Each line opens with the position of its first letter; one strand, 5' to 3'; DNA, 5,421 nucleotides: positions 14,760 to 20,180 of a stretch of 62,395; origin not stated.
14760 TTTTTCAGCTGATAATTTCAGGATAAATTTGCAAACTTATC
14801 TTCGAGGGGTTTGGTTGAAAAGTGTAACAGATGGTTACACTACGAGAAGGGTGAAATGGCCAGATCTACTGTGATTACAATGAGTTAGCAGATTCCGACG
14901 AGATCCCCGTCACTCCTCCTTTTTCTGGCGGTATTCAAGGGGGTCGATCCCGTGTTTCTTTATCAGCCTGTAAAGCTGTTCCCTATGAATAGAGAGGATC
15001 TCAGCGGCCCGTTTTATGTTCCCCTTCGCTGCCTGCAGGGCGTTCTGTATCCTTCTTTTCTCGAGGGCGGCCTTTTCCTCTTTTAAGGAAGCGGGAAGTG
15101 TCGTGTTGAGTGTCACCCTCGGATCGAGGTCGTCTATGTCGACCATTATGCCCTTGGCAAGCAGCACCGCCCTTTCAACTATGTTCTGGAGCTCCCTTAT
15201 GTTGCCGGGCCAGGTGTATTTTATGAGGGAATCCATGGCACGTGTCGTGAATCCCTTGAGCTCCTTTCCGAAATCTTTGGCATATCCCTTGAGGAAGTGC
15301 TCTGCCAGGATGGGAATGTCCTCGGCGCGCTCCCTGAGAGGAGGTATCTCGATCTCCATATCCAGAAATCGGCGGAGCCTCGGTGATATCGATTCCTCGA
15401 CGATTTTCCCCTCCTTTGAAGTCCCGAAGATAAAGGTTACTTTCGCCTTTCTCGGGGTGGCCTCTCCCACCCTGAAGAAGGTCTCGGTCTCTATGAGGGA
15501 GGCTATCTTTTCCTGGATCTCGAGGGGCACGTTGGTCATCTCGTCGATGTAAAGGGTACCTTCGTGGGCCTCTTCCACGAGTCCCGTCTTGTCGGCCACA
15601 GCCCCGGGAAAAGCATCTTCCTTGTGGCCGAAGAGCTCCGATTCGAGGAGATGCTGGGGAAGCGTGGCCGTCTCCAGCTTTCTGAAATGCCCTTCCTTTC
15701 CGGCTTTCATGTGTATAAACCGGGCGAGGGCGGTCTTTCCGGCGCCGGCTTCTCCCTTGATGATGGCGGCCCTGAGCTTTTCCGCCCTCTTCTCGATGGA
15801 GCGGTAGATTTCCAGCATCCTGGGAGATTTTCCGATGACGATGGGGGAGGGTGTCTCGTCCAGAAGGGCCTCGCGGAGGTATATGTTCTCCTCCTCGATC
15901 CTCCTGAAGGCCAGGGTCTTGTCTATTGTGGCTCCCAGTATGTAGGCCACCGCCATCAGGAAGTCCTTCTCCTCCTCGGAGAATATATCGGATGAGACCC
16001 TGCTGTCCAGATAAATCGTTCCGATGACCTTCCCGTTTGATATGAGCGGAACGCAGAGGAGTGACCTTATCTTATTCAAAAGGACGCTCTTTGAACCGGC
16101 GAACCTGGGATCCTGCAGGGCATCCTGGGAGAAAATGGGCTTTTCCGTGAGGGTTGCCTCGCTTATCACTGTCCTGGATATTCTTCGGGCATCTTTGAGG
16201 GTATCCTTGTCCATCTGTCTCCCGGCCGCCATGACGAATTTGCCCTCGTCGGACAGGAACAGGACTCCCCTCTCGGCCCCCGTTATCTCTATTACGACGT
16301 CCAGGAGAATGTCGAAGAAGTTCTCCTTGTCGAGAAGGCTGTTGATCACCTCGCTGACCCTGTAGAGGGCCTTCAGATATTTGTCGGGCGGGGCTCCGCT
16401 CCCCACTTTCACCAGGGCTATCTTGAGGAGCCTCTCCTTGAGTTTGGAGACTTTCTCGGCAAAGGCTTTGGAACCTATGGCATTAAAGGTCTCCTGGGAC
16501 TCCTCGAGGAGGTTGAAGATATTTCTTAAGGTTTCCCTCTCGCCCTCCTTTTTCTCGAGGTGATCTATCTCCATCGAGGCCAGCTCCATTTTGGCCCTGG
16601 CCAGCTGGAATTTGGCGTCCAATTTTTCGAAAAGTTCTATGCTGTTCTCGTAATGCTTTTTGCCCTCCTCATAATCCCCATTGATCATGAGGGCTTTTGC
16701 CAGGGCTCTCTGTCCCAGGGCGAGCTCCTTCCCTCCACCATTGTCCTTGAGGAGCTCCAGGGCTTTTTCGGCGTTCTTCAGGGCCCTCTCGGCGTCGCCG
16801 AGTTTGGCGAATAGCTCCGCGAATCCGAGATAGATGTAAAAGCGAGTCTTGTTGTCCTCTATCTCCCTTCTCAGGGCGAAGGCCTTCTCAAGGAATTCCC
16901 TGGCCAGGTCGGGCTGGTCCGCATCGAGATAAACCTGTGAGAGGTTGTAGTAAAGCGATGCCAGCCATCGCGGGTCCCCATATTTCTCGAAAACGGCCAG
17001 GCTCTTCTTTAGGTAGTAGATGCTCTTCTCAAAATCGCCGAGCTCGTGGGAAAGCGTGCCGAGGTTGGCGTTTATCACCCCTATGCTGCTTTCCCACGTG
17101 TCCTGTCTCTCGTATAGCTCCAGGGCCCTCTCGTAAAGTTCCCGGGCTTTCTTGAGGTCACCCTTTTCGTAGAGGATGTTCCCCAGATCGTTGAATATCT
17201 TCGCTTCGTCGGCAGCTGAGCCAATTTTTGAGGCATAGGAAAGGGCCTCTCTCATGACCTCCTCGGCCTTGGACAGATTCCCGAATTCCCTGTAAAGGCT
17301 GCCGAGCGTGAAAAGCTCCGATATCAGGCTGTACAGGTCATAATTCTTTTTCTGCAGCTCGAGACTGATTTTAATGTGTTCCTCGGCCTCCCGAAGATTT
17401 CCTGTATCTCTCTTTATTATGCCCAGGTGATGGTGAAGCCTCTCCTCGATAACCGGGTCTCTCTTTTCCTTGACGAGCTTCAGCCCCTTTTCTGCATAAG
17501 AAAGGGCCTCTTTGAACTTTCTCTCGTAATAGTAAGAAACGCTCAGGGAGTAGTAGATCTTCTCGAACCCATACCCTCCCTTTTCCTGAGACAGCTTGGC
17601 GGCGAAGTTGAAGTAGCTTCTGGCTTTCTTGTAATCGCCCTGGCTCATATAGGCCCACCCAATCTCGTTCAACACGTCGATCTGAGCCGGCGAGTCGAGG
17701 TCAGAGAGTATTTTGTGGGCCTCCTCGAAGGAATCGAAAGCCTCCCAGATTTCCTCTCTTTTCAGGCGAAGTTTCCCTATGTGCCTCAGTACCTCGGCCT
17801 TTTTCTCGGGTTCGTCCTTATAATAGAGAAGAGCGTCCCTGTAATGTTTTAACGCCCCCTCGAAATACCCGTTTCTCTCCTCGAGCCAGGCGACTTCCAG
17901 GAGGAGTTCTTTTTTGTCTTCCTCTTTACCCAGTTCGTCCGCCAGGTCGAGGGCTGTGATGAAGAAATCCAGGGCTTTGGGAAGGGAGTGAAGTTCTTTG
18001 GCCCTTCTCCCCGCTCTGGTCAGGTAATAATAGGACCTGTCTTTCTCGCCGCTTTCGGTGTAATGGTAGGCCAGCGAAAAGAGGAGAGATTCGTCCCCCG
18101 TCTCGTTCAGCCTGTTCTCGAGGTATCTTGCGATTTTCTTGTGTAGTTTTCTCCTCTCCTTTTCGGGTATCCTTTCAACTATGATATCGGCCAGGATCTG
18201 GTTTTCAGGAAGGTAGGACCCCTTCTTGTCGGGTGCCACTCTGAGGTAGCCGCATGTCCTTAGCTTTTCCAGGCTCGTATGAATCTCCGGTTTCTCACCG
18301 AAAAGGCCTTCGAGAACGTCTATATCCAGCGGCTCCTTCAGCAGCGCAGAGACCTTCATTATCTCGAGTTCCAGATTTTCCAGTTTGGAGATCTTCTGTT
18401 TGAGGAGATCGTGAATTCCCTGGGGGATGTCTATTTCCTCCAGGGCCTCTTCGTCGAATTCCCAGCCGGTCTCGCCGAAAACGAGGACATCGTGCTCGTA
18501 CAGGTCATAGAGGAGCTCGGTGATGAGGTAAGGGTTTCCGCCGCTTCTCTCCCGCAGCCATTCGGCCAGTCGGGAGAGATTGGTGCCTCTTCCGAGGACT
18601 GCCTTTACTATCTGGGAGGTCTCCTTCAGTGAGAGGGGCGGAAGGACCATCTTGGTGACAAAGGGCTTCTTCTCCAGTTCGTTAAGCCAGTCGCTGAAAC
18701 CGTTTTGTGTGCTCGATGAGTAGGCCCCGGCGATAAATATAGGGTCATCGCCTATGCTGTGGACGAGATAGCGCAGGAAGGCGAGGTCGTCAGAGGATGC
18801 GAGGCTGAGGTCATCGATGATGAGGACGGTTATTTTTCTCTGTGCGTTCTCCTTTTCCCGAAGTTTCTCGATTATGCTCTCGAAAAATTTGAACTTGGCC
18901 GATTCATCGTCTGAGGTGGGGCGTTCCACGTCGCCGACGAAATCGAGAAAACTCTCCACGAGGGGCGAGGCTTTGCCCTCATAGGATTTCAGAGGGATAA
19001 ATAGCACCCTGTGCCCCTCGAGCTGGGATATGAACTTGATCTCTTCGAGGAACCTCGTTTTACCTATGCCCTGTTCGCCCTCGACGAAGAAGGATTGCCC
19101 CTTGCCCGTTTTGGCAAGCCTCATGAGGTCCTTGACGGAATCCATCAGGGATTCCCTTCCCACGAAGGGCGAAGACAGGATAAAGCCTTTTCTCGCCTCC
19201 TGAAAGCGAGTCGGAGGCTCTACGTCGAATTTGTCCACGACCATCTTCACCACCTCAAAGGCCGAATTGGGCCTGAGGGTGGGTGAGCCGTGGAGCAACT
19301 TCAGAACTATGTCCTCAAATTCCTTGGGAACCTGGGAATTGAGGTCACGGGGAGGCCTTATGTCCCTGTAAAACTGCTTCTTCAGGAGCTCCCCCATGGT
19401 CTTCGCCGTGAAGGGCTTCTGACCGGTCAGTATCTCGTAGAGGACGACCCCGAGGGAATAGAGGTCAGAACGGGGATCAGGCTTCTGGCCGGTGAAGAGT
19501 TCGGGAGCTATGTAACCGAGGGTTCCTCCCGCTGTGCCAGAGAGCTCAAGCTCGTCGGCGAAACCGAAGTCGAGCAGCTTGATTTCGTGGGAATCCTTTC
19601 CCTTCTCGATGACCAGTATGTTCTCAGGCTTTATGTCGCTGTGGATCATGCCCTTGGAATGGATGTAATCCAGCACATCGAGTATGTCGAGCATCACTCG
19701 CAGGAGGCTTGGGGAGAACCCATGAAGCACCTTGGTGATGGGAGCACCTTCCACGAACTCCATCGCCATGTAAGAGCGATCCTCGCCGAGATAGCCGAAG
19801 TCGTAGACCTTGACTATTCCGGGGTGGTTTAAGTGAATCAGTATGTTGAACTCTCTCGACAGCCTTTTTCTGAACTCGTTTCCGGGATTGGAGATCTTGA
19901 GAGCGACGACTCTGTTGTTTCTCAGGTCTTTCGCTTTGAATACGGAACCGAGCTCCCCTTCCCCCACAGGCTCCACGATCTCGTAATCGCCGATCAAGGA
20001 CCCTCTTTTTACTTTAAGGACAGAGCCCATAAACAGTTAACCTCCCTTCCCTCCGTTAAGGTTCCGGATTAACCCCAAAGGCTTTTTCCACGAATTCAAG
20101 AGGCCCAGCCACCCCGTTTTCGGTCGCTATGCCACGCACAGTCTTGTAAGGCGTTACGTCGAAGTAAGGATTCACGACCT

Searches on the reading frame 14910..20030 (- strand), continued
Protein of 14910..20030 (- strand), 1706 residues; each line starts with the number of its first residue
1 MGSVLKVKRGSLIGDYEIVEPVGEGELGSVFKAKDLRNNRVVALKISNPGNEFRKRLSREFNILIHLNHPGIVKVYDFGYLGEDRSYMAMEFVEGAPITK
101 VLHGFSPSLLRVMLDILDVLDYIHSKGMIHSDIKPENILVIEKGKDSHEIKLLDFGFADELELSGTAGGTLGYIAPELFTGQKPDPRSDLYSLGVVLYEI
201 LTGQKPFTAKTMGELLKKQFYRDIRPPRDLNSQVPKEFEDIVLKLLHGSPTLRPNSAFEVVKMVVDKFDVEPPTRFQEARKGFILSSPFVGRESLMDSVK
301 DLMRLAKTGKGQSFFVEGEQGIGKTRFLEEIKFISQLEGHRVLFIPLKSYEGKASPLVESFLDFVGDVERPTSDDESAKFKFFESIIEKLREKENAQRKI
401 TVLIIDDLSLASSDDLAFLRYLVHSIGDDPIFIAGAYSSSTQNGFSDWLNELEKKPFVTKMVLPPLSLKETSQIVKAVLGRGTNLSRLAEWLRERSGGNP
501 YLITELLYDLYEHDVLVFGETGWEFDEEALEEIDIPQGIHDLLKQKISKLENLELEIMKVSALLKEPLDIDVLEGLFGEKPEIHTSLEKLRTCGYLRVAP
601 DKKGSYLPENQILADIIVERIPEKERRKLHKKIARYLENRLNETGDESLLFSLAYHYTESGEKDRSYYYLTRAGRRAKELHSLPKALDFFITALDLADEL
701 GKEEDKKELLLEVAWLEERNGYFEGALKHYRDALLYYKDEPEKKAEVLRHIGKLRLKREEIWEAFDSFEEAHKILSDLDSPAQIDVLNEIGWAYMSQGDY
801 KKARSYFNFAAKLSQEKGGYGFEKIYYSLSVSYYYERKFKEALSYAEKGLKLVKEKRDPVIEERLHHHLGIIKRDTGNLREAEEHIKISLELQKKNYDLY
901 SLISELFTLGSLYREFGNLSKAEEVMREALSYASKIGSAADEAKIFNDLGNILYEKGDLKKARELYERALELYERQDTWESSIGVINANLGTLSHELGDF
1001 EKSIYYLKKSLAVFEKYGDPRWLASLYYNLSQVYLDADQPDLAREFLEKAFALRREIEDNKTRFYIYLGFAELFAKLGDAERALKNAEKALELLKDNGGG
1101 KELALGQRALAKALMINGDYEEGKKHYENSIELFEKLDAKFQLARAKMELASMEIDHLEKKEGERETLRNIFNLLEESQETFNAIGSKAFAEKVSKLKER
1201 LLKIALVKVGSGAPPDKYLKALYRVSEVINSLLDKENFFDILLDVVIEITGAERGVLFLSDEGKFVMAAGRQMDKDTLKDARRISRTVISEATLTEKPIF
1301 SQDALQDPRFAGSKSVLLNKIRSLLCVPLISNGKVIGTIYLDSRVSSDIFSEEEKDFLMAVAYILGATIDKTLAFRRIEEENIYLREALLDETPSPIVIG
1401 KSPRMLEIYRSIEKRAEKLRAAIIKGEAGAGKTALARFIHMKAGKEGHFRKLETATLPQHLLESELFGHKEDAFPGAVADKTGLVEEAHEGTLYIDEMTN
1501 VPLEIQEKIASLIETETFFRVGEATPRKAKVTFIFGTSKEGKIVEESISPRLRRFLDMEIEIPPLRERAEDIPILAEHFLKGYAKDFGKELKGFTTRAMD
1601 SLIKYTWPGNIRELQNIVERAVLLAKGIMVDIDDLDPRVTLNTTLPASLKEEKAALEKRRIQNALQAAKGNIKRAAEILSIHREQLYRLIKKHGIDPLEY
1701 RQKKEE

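Call 44: list_cluster_members(proteins=[P0004, P0003, P0005, P0007, P0008, P0010, P0123, P0002])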
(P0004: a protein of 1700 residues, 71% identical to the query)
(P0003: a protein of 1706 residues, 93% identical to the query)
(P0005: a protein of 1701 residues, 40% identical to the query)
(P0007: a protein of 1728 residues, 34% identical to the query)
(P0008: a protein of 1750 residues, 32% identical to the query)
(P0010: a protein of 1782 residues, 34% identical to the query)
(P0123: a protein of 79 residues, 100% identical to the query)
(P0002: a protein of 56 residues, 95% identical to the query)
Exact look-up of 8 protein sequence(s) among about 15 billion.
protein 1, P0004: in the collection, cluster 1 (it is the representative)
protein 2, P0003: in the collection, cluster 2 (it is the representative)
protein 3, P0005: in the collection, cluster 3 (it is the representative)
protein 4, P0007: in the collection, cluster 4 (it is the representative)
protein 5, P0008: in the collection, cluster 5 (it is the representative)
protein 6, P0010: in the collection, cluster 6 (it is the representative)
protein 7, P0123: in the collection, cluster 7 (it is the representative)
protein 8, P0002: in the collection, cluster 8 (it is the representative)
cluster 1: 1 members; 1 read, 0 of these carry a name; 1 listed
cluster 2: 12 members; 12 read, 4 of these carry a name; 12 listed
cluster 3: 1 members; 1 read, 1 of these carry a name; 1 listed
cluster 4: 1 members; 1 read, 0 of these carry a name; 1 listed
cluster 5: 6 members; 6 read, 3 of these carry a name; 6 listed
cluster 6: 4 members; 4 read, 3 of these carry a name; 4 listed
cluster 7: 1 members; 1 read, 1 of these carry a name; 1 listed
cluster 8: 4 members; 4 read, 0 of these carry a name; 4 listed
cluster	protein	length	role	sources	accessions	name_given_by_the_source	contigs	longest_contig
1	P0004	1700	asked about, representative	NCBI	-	-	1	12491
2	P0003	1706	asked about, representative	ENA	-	-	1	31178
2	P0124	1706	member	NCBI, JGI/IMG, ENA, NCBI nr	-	-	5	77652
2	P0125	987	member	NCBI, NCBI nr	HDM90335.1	MAG TPA: tetratricopeptide repeat protein, partial [candidate division WOR-3 bacterium] | tetratricopeptide repeat protein [candidate division WOR-3 bacterium]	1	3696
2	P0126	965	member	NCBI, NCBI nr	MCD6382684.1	MAG: tetratricopeptide repeat protein, partial [Candidatus Hydrothermae bacterium] | tetratricopeptide repeat protein [Candidatus Hydrothermae bacterium]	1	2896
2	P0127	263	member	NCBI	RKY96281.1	MAG: hypothetical protein DRQ06_01800, partial [Candidatus Hydrothermota bacterium]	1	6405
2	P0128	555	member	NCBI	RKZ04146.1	MAG: hypothetical protein DRQ04_01370, partial [Candidatus Hydrothermota bacterium]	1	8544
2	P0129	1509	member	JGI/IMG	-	-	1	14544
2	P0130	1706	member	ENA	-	-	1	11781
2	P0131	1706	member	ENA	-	-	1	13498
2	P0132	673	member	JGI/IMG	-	-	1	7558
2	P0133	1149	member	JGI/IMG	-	-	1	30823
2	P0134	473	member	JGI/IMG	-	-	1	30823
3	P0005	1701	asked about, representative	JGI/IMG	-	Nif-specific regulatory protein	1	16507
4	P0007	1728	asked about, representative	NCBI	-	-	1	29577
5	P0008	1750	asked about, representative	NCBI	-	-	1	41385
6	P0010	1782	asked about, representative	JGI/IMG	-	Nif-specific regulatory protein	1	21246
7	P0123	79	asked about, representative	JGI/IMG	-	hypothetical protein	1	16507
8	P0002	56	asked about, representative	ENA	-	-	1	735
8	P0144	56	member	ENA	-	-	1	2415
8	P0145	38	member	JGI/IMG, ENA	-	-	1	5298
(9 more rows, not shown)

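Call 48: find_encoding_contigs(protein=P0144, flank=3000, max_places=2)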
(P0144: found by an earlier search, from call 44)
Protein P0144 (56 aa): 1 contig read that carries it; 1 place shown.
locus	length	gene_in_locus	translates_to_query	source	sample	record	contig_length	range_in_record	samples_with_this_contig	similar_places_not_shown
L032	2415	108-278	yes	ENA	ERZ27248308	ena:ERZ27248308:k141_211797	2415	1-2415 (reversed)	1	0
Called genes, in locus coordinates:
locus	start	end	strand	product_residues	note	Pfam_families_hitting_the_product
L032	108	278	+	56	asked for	-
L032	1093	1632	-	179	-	PF00227:Proteasome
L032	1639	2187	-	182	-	PF00578:AhpC-TSA, PF08534:Redoxin, PF00255:GSHPx (weak), PF13098:Thioredoxin_2, PF00085:Thioredoxin, PF13905:Thioredoxin_8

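Call 49: find_encoding_contigs(protein=P0145, flank=3000, max_places=2)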
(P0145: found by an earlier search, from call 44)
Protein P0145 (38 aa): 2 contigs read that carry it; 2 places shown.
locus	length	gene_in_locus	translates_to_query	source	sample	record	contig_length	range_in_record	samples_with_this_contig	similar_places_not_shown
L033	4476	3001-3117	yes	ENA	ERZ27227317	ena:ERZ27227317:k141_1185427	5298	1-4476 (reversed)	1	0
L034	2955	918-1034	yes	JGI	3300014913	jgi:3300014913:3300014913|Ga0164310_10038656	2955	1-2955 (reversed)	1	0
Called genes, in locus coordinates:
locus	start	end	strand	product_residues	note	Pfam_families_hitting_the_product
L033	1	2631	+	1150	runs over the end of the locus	?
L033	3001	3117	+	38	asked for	-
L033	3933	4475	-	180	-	?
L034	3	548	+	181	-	?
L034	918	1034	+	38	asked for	-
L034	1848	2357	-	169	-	PF00227:Proteasome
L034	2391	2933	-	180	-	PF00578:AhpC-TSA, PF08534:Redoxin, PF00255:GSHPx (weak), PF00085:Thioredoxin, PF13098:Thioredoxin_2, PF13905:Thioredoxin_8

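Call 62: search_protein_families(library=pfam, proteins=[window:14910-20030:-], max_evalue=0.001)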
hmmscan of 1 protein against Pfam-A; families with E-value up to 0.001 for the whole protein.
window:14910-20030:- (1706 aa): 34 families (the best 25 are shown)
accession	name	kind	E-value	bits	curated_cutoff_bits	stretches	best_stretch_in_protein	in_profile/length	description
PF00069.31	Pkinase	-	4.7e-49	167.6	31.7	1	16-259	1-256/263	Protein kinase domain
PF13424.12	TPR_12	-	1.4e-47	160.2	30.1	4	987-1056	6-77/77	Tetratricopeptide repeat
PF00158.32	Sigma54_activat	-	7.2e-38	130.3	20.2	1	1398-1540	1-144/168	Sigma-54 interaction domain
PF07719.23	TPR_2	-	1.4e-32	109.5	27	1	943-974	1-32/34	Tetratricopeptide repeat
PF07714.23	PK_Tyr_Ser-Thr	-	2.2e-28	99.7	23.1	1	18-255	3-250/258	Protein tyrosine and serine/threonine kinase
PF25601.1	AAA_lid_14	-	1.3e-26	92.7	27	1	1566-1640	1-75/87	AAA+ ATPase lid domain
PF17874.7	TPR_MalT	-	3.6e-25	89.4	45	2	904-1055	41-192/336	MalT-like TPR region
PF13181.12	TPR_8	-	5.7e-23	79.5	25.7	0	943-974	1-32/34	Tetratricopeptide repeat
PF00515.34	TPR_1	-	3e-22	77.9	27.8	2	943-974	1-32/34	Tetratricopeptide repeat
PF13374.12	TPR_10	-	9e-22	76.8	27.5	1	945-975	4-34/42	Tetratricopeptide repeat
PF13428.12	TPR_14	-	1e-17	63.3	23.5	0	948-976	6-34/44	Tetratricopeptide repeat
PF01590.32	GAF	-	9.6e-17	62.2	22.4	1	1236-1369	3-133/133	GAF domain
PF13191.12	AAA_16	-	1.1e-16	62.3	32.6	1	288-427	1-160/167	AAA ATPase domain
PF13185.12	GAF_2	-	1.6e-16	61.1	28.6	1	1234-1370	3-136/136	GAF domain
PF14938.12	SNAP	-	1.6e-10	41.4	25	1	918-1004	89-175/282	Soluble NSF attachment protein, SNAP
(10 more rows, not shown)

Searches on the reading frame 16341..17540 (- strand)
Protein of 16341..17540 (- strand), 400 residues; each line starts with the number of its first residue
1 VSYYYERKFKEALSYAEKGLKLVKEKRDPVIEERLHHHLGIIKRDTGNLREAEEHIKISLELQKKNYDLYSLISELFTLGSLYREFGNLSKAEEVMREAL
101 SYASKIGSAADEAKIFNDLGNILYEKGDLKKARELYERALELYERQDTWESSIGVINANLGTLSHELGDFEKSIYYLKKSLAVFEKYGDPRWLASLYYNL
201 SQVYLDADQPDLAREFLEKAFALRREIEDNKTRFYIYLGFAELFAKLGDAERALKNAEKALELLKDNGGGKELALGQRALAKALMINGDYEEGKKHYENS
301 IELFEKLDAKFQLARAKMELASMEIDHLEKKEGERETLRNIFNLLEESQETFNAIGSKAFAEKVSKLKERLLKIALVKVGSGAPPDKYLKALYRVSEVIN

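Call 101: predict_structure(alignment_id=A6)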
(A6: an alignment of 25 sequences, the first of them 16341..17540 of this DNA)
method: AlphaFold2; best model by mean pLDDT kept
length: 400 residues; sequences in the alignment: 25
mean_pLDDT: 91.1   pTM: 0.86
mean pLDDT of the five models: 91.1, 91.0, 90.3, 90.2, 90.1
residues with pLDDT >= 90: 308; 70-90: 60; 50-70: 28; < 50: 4
segments of 3 or more residues with pLDDT < 50: 381-383
pLDDT, mean of each block of 10 residues (from residue 1): 87 95 92 94 91 97 91 95 91 97 95 97 91 97 89 96 96 98 93 96 97 98 90 96 97 97 80 95 95 97 91 96 90 72 95 93 94 76 53 57
secondary structure, 60 per line:
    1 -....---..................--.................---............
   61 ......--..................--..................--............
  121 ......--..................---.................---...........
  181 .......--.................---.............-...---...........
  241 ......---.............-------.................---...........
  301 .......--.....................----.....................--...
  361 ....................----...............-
elements in order: H2-5 H9-26 H29-45 H49-66 H69-86 H89-106 H109-126 H129-146 H150-166 H170-187 H190-206 H210-222 H230-246 H250-262 H270-286 H290-307 H310-330 H335-355 H358-380 H385-399

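Call 103: fold_search(model_id=the predicted structure, library=pdb)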
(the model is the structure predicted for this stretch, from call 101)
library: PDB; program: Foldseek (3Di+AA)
matches with E <= 10: 1579; with E <= 0.001: 409
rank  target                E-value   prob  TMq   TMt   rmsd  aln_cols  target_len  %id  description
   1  6eou                  4.7e-10  1.00  0.46  0.52  10.1       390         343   19  O-GlcNAc transferase TPR domain with the intellectual disability associated mutation L254F (released 2018-05-09)
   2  8chy                  5.4e-10  1.00  0.40  0.55   7.9       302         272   27  Crystal structure of an 8-repeat consensus TPR superhelix with Zinc. (released 2024-02-21)
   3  5a7d_H                5.8e-10  1.00  0.49  0.56   7.7       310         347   21  Tetrameric assembly of LGN with Inscuteable (released 2016-08-03)
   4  5a7d_C                6.6e-10  1.00  0.51  0.57   7.4       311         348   20  Tetrameric assembly of LGN with Inscuteable (released 2016-08-03)
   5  3sf4_B                1.1e-09  1.00  0.54  0.61   7.4       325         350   20  Crystal structure of the complex between the conserved cell polarity proteins Inscuteable and LGN (released 2011-11-23)
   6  3sf4_C                1.2e-09  1.00  0.54  0.61   7.5       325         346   20  Crystal structure of the complex between the conserved cell polarity proteins Inscuteable and LGN (released 2011-11-23)
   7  4a1s_A                1.3e-09  1.00  0.55  0.62   5.9       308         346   20  Crystallographic structure of the Pins:Insc complex (released 2012-03-28)
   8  5a7d_B                1.5e-09  1.00  0.50  0.56   6.8       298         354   21  Tetrameric assembly of LGN with Inscuteable (released 2016-08-03)
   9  9qhb                  1.5e-09  1.00  0.45  0.61   6.7       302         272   28  Crystal structure of 16-repeat CTPR protein with eliminated coordination sites (released 2025-10-22)
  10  7t7t_A                1.6e-09  1.00  0.60  0.52  14.7       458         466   16  Structure of TSK/BRU1 bound to histone H3.1 (released 2022-03-30)
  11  5a7d_F                2.1e-09  1.00  0.52  0.58   6.8       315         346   20  Tetrameric assembly of LGN with Inscuteable (released 2016-08-03)
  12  3sf4_A                2.4e-09  1.00  0.53  0.59   7.8       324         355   20  Crystal structure of the complex between the conserved cell polarity proteins Inscuteable and LGN (released 2011-11-23)
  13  4wne_A                3.1e-09  1.00  0.58  0.69   9.4       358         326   18  Crystal structure of the TPR domain of LGN in complex with Frmpd4/Preso1 at 2.0 Angstrom resolution (released 2015-09-16)
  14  5a7d_D                3.1e-09  1.00  0.51  0.58   7.5       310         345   21  Tetrameric assembly of LGN with Inscuteable (released 2016-08-03)
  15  4a1s_B                3.4e-09  1.00  0.55  0.63   6.0       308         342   20  Crystallographic structure of the Pins:Insc complex (released 2012-03-28)
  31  1hz4                  2.6e-08  1.00  0.71  0.77   6.7       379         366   18  CRYSTAL STRUCTURE OF TRANSCRIPTION FACTOR MALT DOMAIN III (released 2001-11-28)
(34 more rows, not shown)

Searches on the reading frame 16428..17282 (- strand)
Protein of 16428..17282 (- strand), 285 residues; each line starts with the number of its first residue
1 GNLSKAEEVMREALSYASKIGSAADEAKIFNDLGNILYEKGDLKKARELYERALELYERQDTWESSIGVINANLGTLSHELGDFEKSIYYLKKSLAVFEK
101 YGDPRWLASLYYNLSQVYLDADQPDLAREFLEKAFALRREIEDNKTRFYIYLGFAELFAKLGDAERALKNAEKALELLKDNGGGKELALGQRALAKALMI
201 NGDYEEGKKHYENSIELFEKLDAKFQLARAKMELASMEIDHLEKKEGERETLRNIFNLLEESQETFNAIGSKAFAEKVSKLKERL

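Call 90: search_protein_families(library=pfam, proteins=[window:16428-17282:-], max_evalue=1)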
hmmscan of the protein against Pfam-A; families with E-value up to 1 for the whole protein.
seq(285 aa): 42 families (the best 25 are shown)
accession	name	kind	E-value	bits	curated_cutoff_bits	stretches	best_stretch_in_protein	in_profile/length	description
PF13424.12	TPR_12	-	2e-33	114.9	30.1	4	71-140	6-77/77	Tetratricopeptide repeat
PF07719.23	TPR_2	-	7.8e-24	82.2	27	5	27-58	1-32/34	Tetratricopeptide repeat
PF13181.12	TPR_8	-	2.7e-19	68.1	25.7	5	27-58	1-32/34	Tetratricopeptide repeat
PF17874.7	TPR_MalT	-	9.9e-18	64.9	45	2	1-139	54-192/336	MalT-like TPR region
PF13374.12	TPR_10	-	1.3e-17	63.6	27.5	2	29-59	4-34/42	Tetratricopeptide repeat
PF00515.34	TPR_1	-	1.3e-17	63.2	27.8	5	27-58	1-32/34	Tetratricopeptide repeat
PF13428.12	TPR_14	-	1.8e-14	53.2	23.5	3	32-60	6-34/44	Tetratricopeptide repeat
PF14938.12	SNAP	-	2.5e-10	40.7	25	3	3-88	90-175/282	Soluble NSF attachment protein, SNAP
PF13432.12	TPR_16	-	5.2e-09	36.8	32.7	2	1-57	11-61/65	Tetratricopeptide repeat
PF14559.12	TPR_19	-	1e-08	35.8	25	2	1-56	5-54/68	Tetratricopeptide repeat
PF10602.15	RPN7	-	5.6e-08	33.1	29.6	2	53-158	22-125/174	26S proteasome subunit RPN7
PF13176.12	TPR_7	-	4.6e-07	29.9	27.9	1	33-59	5-31/36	Tetratricopeptide repeat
PF13431.12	TPR_17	-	7.8e-07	29.3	24.4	0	109-129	14-34/34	Tetratricopeptide repeat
PF24885.1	TPR_NPHP3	-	1.3e-06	28.4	100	1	22-146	94-221/239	Nephrocystin-3 TPR domain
PF07721.20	TPR_4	-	1.4e-06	28.8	27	1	109-132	2-25/26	Tetratricopeptide repeat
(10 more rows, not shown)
